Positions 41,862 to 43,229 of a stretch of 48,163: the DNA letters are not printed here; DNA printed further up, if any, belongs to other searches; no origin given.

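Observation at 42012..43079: GvpC-like candidate: about 10 near-identical 18-aa acidic repeats plus a winged-helix C-terminus, two genes after gvpA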

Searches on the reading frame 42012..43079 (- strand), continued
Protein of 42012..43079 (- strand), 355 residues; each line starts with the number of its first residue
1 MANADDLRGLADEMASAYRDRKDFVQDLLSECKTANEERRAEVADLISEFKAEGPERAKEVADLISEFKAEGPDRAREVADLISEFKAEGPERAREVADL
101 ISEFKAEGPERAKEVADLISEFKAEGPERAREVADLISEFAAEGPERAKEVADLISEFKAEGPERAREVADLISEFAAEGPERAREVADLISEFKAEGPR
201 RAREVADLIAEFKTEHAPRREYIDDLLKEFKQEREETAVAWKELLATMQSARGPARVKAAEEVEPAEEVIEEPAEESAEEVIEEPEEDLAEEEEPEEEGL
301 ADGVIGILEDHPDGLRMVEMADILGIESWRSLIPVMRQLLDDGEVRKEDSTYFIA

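Call 34: search_protein_families(library=pfam, proteins=[L025:3855-4769:+, L029:1900-2814:+, L028:4440-5384:+, L027:6295-7116:+, L026:1140-1922:+, L009:7656-9197:+, L010:6163-7731:+, L013:2080-2838:+, L006:7998-9512:+, L007:275-1420:+], max_evalue=1)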
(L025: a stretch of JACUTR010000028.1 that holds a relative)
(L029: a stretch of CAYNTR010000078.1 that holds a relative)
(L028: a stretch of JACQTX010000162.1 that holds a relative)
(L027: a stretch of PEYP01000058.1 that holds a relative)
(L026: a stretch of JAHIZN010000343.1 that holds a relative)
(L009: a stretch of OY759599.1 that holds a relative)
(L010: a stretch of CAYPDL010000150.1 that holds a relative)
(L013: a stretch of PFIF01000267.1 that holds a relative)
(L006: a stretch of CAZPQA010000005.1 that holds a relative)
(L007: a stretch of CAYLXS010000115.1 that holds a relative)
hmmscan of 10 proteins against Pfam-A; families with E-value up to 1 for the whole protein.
L025:3855-4769:+ (305 aa): 12 families
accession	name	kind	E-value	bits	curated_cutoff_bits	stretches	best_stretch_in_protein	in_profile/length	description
PF07464.16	ApoLp-III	-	2.4e-07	31.4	36.3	2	41-161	20-135/146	Apolipophorin-III precursor (apoLp-III)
PF12732.12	YtxH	-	0.01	16.7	37.5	1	68-117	24-69/71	YtxH-like protein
PF01442.23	Apolipoprotein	-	0.012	15.7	90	1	67-176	68-177/190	Apolipoprotein A1/A4/E domain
PF09753.14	Use1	-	0.017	15.2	38.3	1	61-152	98-186/243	Membrane fusion protein Use1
PF07798.16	CCDC90-like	-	0.032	14.5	33.5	1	68-127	89-148/175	Coiled-coil domain-containing protein 90-like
PF17193.9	MukF_C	-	0.059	14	27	1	138-223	67-154/158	MukF C-terminal domain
PF25284.1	DUF7874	-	0.061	13.9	30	0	180-247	10-78/136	Family of unknown function (DUF7874)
PF16746.10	BAR_3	-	0.076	13.1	31.7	1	100-132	203-235/235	BAR domain of APPL family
PF08671.16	SinI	-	0.089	13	31.4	1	265-278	1-14/28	Anti-repressor SinI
PF01765.24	RRF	-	0.32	11.3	29.7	1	97-135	88-126/164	Ribosome recycling factor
PF02317.23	Octopine_DH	-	0.44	11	30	0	46-101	41-96/150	NAD/NADP octopine/nopaline dehydrogenase, alpha-helical domain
PF15665.10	FAM184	-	0.46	10.5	32.7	0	74-174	101-200/211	Family with sequence similarity 184, A and B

L029:1900-2814:+ (305 aa): 13 families
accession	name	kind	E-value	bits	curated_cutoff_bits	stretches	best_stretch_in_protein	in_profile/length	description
PF15665.10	FAM184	-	8.9e-06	26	32.7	1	34-146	64-179/211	Family with sequence similarity 184, A and B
PF07464.16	ApoLp-III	-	1.9e-05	25.3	36.3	1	22-140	21-124/146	Apolipophorin-III precursor (apoLp-III)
PF04513.17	Baculo_PEP_C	-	0.00082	19.9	38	1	20-84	17-88/140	Baculovirus polyhedron envelope protein, PEP, C terminus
PF07798.16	CCDC90-like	-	0.0019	18.5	33.5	1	6-120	34-147/175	Coiled-coil domain-containing protein 90-like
PF11098.13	Chlorosome_CsmC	-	0.0021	18.5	26.3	0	83-127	85-129/139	Chlorosome envelope protein C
PF01442.23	Apolipoprotein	-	0.0037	17.4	90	2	51-86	76-111/190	Apolipoprotein A1/A4/E domain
PF05008.21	V-SNARE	-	0.058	14.3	25.9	0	10-80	22-89/92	Vesicle transport v-SNARE protein N-terminus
PF10851.13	DUF2652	-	0.09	13.2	22.1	0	31-76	36-81/118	Protein of unknown function (DUF2652)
PF12186.13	AcylCoA_dehyd_C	-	0.14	12.7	27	1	48-90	15-57/111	Acyl-CoA dehydrogenase C terminal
PF15393.11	DUF4615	-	0.45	11.5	27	0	45-82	54-88/137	Domain of unknown function (DUF4615)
PF06103.16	DUF948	-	0.57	10.8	37.2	0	22-72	32-74/89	Bacterial protein of unknown function (DUF948)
PF09602.15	PhaP_Bmeg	-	0.8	10.1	28.3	0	26-144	29-147/168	Polyhydroxyalkanoic acid inclusion protein (PhaP_Bmeg)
PF03938.19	OmpH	-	0.87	10.2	32.4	0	149-231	21-91/141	Outer membrane protein (OmpH-like)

L028:4440-5384:+ (315 aa): 7 families
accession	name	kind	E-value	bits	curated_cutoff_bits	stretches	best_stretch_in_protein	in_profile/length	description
PF07464.16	ApoLp-III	-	0.0058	17.2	36.3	1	23-101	40-125/146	Apolipophorin-III precursor (apoLp-III)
PF16365.12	EutK_C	-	0.0061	17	27.5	1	262-305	4-47/52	Ethanolamine utilization protein EutK C-terminus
PF01047.28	MarR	-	0.0078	16.5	24.6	1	259-307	5-52/59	MarR family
PF05141.17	DIT1_PvcA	-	0.023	14.7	26.4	1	69-164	102-198/273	Pyoverdine/dityrosine biosynthesis protein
PF09339.16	HTH_IclR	-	0.031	14.5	22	1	261-284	7-30/52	IclR helix-turn-helix domain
PF08784.17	RPA_C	-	0.046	14.9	22.6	1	236-302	28-99/106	Replication protein A C terminal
PF13412.12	HTH_24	-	0.046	13.8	21.9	1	259-303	5-48/48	Winged helix-turn-helix DNA-binding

L027:6295-7116:+ (274 aa): 16 families
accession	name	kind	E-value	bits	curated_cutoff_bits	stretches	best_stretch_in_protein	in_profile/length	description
PF13412.12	HTH_24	-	0.00033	20.6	21.9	1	221-264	6-48/48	Winged helix-turn-helix DNA-binding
PF05478.16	Prominin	-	0.0085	14.7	34.3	1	49-175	202-326/799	Prominin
PF05300.16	MIC19_MIC25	-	0.019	15.9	33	1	57-149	55-128/168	MICOS complex subunit MIC19/MIC25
PF15908.10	HMMR_C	-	0.02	15.6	28.6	1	56-134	41-115/157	Hyaluronan mediated motility receptor C-terminal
PF07464.16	ApoLp-III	-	0.022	15.3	36.3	0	30-93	18-77/146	Apolipophorin-III precursor (apoLp-III)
PF06103.16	DUF948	-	0.09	13.4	37.2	0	41-81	22-62/89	Bacterial protein of unknown function (DUF948)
PF14818.11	SOGA1-2-like_CC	-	0.11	12.8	26.6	0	134-183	3-52/54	SOGA 1/2-like, coiled-coil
PF12729.13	4HB_MCP_1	-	0.15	12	27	1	48-100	105-158/181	Four helix bundle sensory module for signal transduction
PF01047.28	MarR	-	0.17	12.2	24.6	1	223-268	8-52/59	MarR family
PF04513.17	Baculo_PEP_C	-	0.26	11.8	38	0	34-86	45-97/140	Baculovirus polyhedron envelope protein, PEP, C terminus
PF25398.1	CUX1_N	-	0.39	11.1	27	1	56-104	39-87/116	CUX1-like, N-terminal tRNA-binding arm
PF09903.14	DUF2130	-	0.39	10.4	26.7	0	47-109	175-229/255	Uncharacterized protein conserved in bacteria (DUF2130)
PF06657.18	Cep57_MT_bd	-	0.55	11.2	31.3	1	34-81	15-62/77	Centrosome microtubule-binding domain of Cep57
PF21329.2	CYP38_PsbQ-like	-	0.57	11.1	27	1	14-103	20-104/117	Peptidyl-prolyl cis-trans isomerase CYP38-like, PsbQ-like domain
PF07989.16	Cnn_1N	-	0.81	10.4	28.5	0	57-103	26-72/74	Centrosomin N-terminal motif 1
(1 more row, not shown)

L026:1140-1922:+ (261 aa): 15 families
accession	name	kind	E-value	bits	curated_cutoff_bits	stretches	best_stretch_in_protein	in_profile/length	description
PF15665.10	FAM184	-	8.2e-05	22.8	32.7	1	31-165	68-197/211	Family with sequence similarity 184, A and B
PF25310.1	VG15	-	0.00096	19.8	26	1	103-204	5-108/212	VG15 protein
PF10157.14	BORCS6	-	0.013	16.1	35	0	88-141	10-63/101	BLOC-1-related complex sub-unit 6 C-terminal helix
PF03938.19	OmpH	-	0.024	15.3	32.4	2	80-170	14-96/141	Outer membrane protein (OmpH-like)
PF08784.17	RPA_C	-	0.025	15.7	22.6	1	188-251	33-99/106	Replication protein A C terminal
PF08704.16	GCD14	-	0.03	14.4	26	1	33-127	82-171/247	tRNA methyltransferase complex GCD14 subunit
PF05478.16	Prominin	-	0.031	12.8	34.3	1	22-145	241-366/799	Prominin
PF06419.17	COG6_N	-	0.045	14.3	27.4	0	29-70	35-76/114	Conserved oligomeric complex COG6, N-terminal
PF12709.12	Fungal_TACC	-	0.091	13.7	27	1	18-66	21-70/77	Fungal Transforming acidic coiled-coil (TACC) proteins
PF16029.10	DUF4787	-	0.093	13.3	27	0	88-102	45-61/63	Domain of unknown function (DUF4787)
PF11647.13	MLD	-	0.097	13.2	35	0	190-229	32-71/81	Membrane Localization Domain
PF24564.1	DUF7605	-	0.24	11.7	27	0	42-122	61-140/183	Domain of unknown function (DUF7605)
PF16746.10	BAR_3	-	0.31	11.1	31.7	1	26-64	197-235/235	BAR domain of APPL family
PF05141.17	DIT1_PvcA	-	0.46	10.4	26.4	1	6-127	87-204/273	Pyoverdine/dityrosine biosynthesis protein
PF05227.19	CHASE3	-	0.82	10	28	0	121-214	39-134/138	CHASE3 domain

L009:7656-9197:+ (514 aa): 40 families (the best 25 are shown)
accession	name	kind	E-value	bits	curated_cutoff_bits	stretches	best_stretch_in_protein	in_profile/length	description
PF04513.17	Baculo_PEP_C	-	3.4e-10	40.6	38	1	5-78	35-104/140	Baculovirus polyhedron envelope protein, PEP, C terminus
PF01442.23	Apolipoprotein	-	3.6e-09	37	90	2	8-182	30-183/190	Apolipoprotein A1/A4/E domain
PF10473.14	CENP-F_leu_zip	-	2.4e-07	31.3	34.5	3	281-353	40-113/140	Leucine-rich repeats of kinetochore protein Cenp-F/LEK1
PF07464.16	ApoLp-III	-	1.3e-06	29.1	36.3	0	330-395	18-83/146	Apolipophorin-III precursor (apoLp-III)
PF10303.14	DUF2408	-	6e-06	27.3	25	1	24-147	4-117/130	Protein of unknown function (DUF2408)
PF15256.11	SPATIAL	-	1.5e-05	25.8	27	1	270-398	11-131/201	SPATIAL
PF07889.17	DUF1664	-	7.4e-05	23.2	34.6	0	217-289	40-111/124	Protein of unknown function (DUF1664)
PF01724.21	DUF29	-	0.00012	22.7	22.5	1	52-133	29-110/138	Domain of unknown function DUF29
PF07352.17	Phage_Mu_Gam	-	0.0002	21.8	28.3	0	197-249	6-58/149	Bacteriophage Mu Gam like protein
PF07361.16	Cytochrom_B562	-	0.00032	21.7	30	1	133-210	22-91/102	Cytochrome b562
PF05478.16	Prominin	-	0.00032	19.4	34.3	2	212-367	244-401/799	Prominin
PF05791.16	Bacillus_HBL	-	0.00094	19.5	29.1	1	26-111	98-167/177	Bacillus haemolytic enterotoxin (HBL)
PF13907.11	CHD1-like_C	-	0.0021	18.9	28.3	0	123-175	4-60/96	Chromodomain-helicase-DNA-binding protein 1-like, C-terminal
PF09177.16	STX6_10_61_N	-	0.0027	18.6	29.4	1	30-110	9-94/99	Syntaxin 6/10/61, N-terminal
PF15665.10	FAM184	-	0.0028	17.8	32.7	2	16-153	57-194/211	Family with sequence similarity 184, A and B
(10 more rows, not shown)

L010:6163-7731:+ (523 aa): 18 families
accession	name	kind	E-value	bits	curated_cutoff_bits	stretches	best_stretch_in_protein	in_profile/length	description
PF01442.23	Apolipoprotein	-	6.3e-13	49.3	90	3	8-128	52-172/190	Apolipoprotein A1/A4/E domain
PF07295.17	DUF1451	-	4.4e-06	27.4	26.1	4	38-121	3-81/146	Zinc-ribbon containing domain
PF10473.14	CENP-F_leu_zip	-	6.1e-06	26.8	34.5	3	207-267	22-84/140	Leucine-rich repeats of kinetochore protein Cenp-F/LEK1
PF19963.4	VMAP-M1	-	8.9e-06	26.8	25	1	183-236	53-105/113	vWA-MoxR associated protein middle region (VMAP-M) 1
PF07798.16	CCDC90-like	-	7.2e-05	23.1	33.5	2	197-319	38-155/175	Coiled-coil domain-containing protein 90-like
PF19979.4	DUF6415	-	0.00017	22.7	27.5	1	160-213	6-65/95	Family of unknown function (DUF6415)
PF24716.1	WapI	-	0.0017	19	27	0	300-320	117-137/138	Immunity protein WapI-like family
PF09278.17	MerR-DNA-bind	-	0.0059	17.6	25.4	0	132-164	28-60/65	MerR, DNA binding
PF04513.17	Baculo_PEP_C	-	0.014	15.9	38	0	302-373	14-88/140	Baculovirus polyhedron envelope protein, PEP, C terminus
PF09496.15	CENP-O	-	0.015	15.8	23.9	0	286-354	74-134/197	Cenp-O kinetochore centromere component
PF03938.19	OmpH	-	0.073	13.7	32.4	0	100-164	27-90/141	Outer membrane protein (OmpH-like)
PF19780.4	DUF6265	-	0.11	13.3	23.8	0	308-336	51-79/116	Domain of unknown function (DUF6265)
PF12486.13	VasL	-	0.13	12.7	27.3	1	179-219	62-102/147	Type VI secretion system, EvfB, or VasL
PF18375.7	CDH1_2_SANT_HL1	-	0.42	11.8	34.4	0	161-208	29-76/91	CDH1/2 SANT-Helical linker 1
PF05549.16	Allexi_40kDa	-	0.43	10.5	26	0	117-220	59-162/271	Allexivirus 40kDa protein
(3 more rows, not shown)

L013:2080-2838:+ (253 aa): 23 families
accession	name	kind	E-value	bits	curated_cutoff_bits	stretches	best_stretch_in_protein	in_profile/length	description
PF01442.23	Apolipoprotein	-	1.9e-05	24.9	90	1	60-152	16-108/190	Apolipoprotein A1/A4/E domain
PF07798.16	CCDC90-like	-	0.0013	19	33.5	1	22-126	28-128/175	Coiled-coil domain-containing protein 90-like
PF03836.20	RasGAP_C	-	0.0069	16.9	26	0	95-133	49-87/137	RasGAP C-terminus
PF11365.13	SOGA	-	0.0074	17.7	31.1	0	73-126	24-77/94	Protein SOGA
PF25764.1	KIF21A_4th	-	0.013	15.6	33.1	1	5-72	62-125/183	KIF21A-like domain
PF00682.25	HMGL-like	-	0.014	15.3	29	1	127-240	94-183/260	HMGL-like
PF24716.1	WapI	-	0.027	15.1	27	1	2-89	51-137/138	Immunity protein WapI-like family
PF04513.17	Baculo_PEP_C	-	0.03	14.8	38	1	69-115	48-94/140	Baculovirus polyhedron envelope protein, PEP, C terminus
PF04632.18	FUSC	-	0.082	11.9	30.9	1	5-133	237-364/660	Fusaric acid resistance protein family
PF25101.1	Spectrin_7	-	0.095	13.5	27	0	40-99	4-64/99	Animal spectrin repeats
PF09707.15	Cas_Cas2CT1978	-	0.096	13.2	24.7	1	112-179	10-71/86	CRISPR-associated protein (Cas_Cas2CT1978)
PF04760.21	IF2_N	-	0.14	12.4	25.3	1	172-189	27-44/53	Translation initiation factor IF-2, N-terminal region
PF08663.15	HalX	-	0.2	12.5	23.2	0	70-97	35-63/68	HalX domain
PF13865.11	FoP_duplication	-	0.28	12.3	24.6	1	71-111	41-72/81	C-terminal duplication domain of Friend of PRMT1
PF05478.16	Prominin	-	0.29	9.6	34.3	1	37-141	260-369/799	Prominin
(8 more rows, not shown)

L006:7998-9512:+ (505 aa): 23 families
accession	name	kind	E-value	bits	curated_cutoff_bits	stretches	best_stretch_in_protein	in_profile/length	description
PF08776.16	VASP_tetra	-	1e-20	73.4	25.8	5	260-283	2-25/36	VASP tetramerisation domain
PF10872.14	DUF2740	-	1.4e-09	37.9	27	0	258-281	16-34/43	Protein of unknown function (DUF2740)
PF24989.1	DUF7776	-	0.00011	23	27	2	115-162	4-46/70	Domain of unknown function (DUF7776)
PF18363.6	PI_PP_I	-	0.00013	22.5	28.5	0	193-233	53-93/94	Phosphoinositide phosphatase insertion domain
PF02249.22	MCR_alpha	-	0.00026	21.9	25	0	151-203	22-74/127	Methyl-coenzyme M reductase alpha subunit, C-terminal domain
PF04513.17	Baculo_PEP_C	-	0.00043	20.8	38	0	195-232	45-82/140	Baculovirus polyhedron envelope protein, PEP, C terminus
PF06628.17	Catalase-rel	-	0.00063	20.3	30.1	0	161-181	20-41/65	Catalase-related immune-responsive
PF12447.13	DUF3683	-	0.00071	20.1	27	0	299-345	56-93/114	Protein of unknown function (DUF3683)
PF06956.16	RtcR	-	0.0022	17.9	23.1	0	150-193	37-80/183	Regulator of RNA terminal phosphate cyclase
PF12462.13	Helicase_IV_N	-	0.0032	17.9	24.5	0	197-279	75-157/163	DNA helicase IV / RNA helicase N terminal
PF10171.14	Tim29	-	0.0033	17.4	25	0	95-122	10-38/169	Translocase of the Inner Mitochondrial membrane 29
PF08581.15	Tup_N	-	0.0039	17.9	28.7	1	168-235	6-75/77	Tup N-terminal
PF20711.2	DUF6825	-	0.0052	17.7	27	1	254-337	25-101/105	Family of unknown function (DUF6825)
PF07304.16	SRA1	-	0.0052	17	23.3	0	75-123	12-60/147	Steroid receptor RNA activator (SRA1)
PF17045.10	CEP63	-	0.0087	16.3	33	0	255-303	61-109/263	Centrosomal protein of 63 kDa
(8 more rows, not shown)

L007:275-1420:+ (382 aa): 35 families (the best 25 are shown)
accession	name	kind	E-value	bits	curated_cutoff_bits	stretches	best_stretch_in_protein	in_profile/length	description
PF08581.15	Tup_N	-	6.1e-07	30.1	28.7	1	25-70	31-75/77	Tup N-terminal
PF11365.13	SOGA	-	1.6e-06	29.5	31.1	0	112-159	30-77/94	Protein SOGA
PF15209.11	IL31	-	6e-05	23.3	27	0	202-244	14-56/132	Interleukin 31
PF04108.17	ATG17_like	-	0.00015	21.8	43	2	87-254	106-275/355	Autophagy protein ATG17-like domain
PF04380.18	BMFP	-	0.00025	21.9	37.2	2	90-130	7-47/77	Membrane fusogenic activity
PF04513.17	Baculo_PEP_C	-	0.00028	21.4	38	0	204-242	56-94/140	Baculovirus polyhedron envelope protein, PEP, C terminus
PF20731.2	RE_NgoFVII_C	-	0.0003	21.3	23.8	0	51-91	9-47/131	NgoFVII C-terminal B3-like DNA-binding domain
PF11919.13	PSME4_C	-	0.00043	20.5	22.5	0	91-114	41-64/88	Proteasome activator complex subunit 4-like, C-terminal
PF06013.18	WXG100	-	0.00074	20.2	27.3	0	159-189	9-39/86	Proteins of 100 residues with WXG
PF14313.11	Soyouz_module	-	0.00079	19.6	22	0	88-115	7-34/58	N-terminal region of Paramyxovirinae phosphoprotein (P)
PF14357.11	DUF4404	-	0.00083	20.4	27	0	55-117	20-73/83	Domain of unknown function (DUF4404)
PF17765.7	MLTR_LBD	-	0.0013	19.3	26.3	0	209-241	56-88/168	MmyB-like transcription regulator ligand binding domain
PF20656.2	MS_N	-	0.0026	17.7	23.5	0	85-104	34-53/64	Malate synthase, N-terminal domain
PF07464.16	ApoLp-III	-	0.0035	17.9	36.3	2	49-174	19-144/146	Apolipophorin-III precursor (apoLp-III)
PF09177.16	STX6_10_61_N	-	0.0041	18.1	29.4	2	112-156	50-96/99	Syntaxin 6/10/61, N-terminal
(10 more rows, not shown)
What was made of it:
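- On DNA-binding winged-helix regulators (MarR / IclR / HTH_24): In call 34 the best, HTH_24 on the L027 protein, scores 20.6 bits against a 21.9 cutoff.
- Closest known: Organelle coat proteins that carry a nucleic-acid-binding module. Same: One distant member gives a weak EutK_C hit (E 0.006; call 34).
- Closest known: Exchangeable apolipoproteins / apolipophorin-III. Same: Recurrent sub-threshold Pfam hits occur (call 34).
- Recurrent sub-threshold matches are to surface-coating amphipathic-helix families: ApoLp-III, Apolipoprotein, PhaP, CsmC (call 34). Sub-threshold hits are to ApoLp-III, apolipoprotein and PhaP (call 34).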
